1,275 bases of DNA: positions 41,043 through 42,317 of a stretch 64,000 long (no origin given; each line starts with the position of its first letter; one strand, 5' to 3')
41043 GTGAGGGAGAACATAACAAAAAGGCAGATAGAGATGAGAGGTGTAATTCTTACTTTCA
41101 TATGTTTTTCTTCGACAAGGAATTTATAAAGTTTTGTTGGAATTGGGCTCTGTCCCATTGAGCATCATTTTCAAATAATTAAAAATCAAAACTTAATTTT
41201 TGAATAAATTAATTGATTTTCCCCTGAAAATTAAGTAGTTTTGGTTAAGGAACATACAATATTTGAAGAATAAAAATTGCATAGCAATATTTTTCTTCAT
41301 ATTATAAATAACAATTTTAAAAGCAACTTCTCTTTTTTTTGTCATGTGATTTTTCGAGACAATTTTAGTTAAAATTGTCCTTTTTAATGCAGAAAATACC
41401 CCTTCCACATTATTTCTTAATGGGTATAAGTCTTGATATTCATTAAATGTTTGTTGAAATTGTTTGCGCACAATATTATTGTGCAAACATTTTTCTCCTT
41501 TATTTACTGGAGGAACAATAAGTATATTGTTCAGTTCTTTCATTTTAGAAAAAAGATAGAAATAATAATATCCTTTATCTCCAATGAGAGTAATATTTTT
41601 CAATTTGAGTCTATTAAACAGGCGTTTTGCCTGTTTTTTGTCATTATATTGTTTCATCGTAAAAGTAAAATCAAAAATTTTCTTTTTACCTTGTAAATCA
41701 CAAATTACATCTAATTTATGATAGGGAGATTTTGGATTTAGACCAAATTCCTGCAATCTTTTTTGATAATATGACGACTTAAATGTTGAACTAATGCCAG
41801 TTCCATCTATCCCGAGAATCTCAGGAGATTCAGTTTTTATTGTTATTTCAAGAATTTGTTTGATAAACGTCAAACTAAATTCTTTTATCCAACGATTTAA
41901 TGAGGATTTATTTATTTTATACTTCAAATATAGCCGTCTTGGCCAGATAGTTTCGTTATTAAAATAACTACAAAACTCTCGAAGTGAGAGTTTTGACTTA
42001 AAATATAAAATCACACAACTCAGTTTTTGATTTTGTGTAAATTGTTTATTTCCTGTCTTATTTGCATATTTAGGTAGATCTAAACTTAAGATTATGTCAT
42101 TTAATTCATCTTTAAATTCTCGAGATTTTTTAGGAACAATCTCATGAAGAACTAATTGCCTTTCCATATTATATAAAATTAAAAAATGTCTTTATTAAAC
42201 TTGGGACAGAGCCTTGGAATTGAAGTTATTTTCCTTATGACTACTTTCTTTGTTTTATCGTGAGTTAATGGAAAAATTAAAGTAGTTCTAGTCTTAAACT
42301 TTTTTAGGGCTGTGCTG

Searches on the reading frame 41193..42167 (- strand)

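Call 12: search_protein_families(library=pfam, proteins=[window:41193-42167:-], max_evalue=0.001)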
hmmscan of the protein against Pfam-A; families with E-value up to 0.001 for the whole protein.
window:41193-42167:- (324 aa): 1 family
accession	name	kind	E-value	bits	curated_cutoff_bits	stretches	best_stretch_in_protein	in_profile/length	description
PF01609.27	DDE_Tnp_1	-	1.6e-09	38.3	23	1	115-265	4-175/200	Transposase DDE domain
